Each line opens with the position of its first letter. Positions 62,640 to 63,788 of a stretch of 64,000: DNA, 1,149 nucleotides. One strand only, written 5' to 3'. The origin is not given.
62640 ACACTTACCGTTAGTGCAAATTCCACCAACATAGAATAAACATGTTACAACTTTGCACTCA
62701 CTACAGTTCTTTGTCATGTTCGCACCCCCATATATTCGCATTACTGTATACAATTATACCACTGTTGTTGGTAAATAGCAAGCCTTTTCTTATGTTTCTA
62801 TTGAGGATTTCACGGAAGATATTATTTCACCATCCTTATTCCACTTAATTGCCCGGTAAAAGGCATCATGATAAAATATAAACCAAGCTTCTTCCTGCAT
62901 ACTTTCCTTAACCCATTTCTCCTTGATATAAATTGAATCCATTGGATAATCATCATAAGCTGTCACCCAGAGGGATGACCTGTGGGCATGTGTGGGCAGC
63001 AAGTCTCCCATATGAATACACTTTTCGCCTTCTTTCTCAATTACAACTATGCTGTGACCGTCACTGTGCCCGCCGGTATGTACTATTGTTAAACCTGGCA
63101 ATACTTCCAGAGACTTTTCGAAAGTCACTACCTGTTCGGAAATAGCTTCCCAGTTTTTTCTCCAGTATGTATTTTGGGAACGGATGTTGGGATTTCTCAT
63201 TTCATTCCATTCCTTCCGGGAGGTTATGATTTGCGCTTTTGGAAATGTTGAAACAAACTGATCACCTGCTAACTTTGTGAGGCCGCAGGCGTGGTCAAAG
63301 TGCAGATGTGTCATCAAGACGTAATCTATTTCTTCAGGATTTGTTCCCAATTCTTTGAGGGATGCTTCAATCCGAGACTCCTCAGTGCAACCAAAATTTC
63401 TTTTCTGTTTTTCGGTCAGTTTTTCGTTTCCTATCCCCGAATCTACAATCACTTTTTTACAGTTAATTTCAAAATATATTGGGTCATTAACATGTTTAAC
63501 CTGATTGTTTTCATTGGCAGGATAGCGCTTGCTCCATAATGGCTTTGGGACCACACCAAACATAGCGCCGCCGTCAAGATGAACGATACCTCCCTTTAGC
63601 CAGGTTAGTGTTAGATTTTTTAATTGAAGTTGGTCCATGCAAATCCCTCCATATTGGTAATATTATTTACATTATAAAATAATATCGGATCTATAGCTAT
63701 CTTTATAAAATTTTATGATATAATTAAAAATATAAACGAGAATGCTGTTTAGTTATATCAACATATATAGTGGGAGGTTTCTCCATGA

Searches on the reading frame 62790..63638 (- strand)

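Call 76: search_protein_families(library=pfam, proteins=[window:62790-63638:-], max_evalue=1e-8)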
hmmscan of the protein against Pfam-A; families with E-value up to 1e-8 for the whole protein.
window:62790-63638:- (282 aa): 1 family
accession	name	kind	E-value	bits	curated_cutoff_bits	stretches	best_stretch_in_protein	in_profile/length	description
PF00753.33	Lactamase_B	-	2.7e-18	67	22.7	1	61-224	16-161/196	Metallo-beta-lactamase superfamily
